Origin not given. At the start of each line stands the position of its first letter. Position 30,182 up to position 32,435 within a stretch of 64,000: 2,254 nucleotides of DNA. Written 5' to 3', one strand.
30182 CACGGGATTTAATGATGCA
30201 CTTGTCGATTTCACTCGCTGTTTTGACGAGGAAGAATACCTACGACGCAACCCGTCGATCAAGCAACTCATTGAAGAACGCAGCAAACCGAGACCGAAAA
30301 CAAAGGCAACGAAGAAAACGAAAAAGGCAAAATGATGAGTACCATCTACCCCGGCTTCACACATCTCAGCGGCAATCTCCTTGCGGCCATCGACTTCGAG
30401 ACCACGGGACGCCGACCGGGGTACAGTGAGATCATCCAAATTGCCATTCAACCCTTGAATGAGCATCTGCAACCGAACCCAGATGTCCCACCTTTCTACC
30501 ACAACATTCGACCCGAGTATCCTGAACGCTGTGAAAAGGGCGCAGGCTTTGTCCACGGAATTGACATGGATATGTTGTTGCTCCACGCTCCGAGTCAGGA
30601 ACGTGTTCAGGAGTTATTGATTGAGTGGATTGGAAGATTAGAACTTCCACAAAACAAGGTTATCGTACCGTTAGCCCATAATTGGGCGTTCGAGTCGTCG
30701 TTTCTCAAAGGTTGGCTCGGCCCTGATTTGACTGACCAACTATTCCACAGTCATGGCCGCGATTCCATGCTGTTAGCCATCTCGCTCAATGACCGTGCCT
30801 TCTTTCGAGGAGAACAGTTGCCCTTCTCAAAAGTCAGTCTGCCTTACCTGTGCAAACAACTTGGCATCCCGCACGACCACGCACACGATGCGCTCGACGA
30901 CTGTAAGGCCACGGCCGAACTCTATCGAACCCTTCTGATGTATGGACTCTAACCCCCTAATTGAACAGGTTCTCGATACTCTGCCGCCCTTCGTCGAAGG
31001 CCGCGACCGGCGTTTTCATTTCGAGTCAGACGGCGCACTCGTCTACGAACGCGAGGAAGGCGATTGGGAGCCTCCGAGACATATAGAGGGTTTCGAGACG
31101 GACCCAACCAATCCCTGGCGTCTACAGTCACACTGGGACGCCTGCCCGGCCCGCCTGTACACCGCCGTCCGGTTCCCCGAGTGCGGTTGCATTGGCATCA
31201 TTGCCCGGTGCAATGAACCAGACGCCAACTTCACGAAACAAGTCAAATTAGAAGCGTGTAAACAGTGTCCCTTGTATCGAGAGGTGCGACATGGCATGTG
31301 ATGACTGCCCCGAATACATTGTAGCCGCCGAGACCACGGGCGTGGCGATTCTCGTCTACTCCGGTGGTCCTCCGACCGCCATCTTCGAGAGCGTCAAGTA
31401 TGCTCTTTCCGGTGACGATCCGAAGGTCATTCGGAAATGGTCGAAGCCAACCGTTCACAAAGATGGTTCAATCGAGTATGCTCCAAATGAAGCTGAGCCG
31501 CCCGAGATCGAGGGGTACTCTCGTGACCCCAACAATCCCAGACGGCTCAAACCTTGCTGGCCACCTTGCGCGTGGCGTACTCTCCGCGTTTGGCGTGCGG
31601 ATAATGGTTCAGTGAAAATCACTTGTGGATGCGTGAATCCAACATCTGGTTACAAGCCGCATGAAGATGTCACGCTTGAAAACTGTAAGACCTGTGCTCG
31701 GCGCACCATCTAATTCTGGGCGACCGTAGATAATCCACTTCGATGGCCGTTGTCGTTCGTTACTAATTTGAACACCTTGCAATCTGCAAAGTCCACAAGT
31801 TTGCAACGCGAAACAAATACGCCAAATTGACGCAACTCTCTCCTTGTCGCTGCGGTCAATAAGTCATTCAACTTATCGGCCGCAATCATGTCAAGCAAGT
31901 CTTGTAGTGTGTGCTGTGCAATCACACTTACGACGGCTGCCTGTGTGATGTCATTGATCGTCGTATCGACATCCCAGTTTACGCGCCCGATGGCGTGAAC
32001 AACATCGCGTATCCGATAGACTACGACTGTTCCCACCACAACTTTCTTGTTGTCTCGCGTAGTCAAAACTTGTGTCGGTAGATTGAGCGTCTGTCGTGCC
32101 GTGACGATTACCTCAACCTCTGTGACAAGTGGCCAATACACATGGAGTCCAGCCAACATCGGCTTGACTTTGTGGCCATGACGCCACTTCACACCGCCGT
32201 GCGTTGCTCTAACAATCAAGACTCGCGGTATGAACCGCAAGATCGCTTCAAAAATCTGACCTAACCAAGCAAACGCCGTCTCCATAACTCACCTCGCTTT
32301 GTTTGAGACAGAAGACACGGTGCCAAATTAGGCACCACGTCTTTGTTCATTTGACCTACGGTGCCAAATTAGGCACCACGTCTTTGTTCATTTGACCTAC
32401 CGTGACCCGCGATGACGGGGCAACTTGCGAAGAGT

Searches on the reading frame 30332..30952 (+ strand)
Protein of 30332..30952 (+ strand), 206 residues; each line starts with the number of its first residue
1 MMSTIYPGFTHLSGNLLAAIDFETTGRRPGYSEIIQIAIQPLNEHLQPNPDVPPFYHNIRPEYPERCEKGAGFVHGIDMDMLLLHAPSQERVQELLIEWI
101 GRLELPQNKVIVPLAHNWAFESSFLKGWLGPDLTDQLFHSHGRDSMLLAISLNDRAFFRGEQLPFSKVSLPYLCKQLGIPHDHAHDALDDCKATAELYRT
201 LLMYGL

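Call 11: search_protein_families(library=pfam, proteins=[window:30332-30952:+], max_evalue=0.01)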
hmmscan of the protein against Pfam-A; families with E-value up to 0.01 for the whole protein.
window:30332-30952:+ (206 aa): 1 family
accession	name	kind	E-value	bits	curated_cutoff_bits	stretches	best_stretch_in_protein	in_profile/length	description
PF00929.31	RNase_T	-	3.3e-15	57.4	24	1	19-198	2-164/164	Exonuclease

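Call 12: search_protein_families(library=phrogs, proteins=[window:30332-30952:+], max_evalue=0.001)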
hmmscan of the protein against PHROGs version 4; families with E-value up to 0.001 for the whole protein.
window:30332-30952:+ (206 aa): 1 family
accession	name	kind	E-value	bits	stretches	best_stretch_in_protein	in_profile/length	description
phrog_192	-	DNA, RNA and nucleotide metabolism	1e-25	91.9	1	17-202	108-271/397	DNA polymerase exonuclease subunit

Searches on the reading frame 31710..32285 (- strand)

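Call 11: search_protein_families(library=pfam, proteins=[window:31710-32285:-], max_evalue=0.01)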
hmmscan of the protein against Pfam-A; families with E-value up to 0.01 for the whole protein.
window:31710-32285:- (191 aa): 1 family
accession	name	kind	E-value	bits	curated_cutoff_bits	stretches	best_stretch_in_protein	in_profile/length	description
PF01145.31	Band_7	-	2.9e-19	70.3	23.6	1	24-166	2-145/176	SPFH domain / Band 7 family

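Call 12: search_protein_families(library=phrogs, proteins=[window:31710-32285:-], max_evalue=0.001)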
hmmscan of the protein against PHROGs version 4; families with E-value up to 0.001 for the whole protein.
window:31710-32285:- (191 aa): 1 family
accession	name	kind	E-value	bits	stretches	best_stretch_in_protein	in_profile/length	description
phrog_200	-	other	3e-06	27.6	1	24-153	103-243/379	lipoprotein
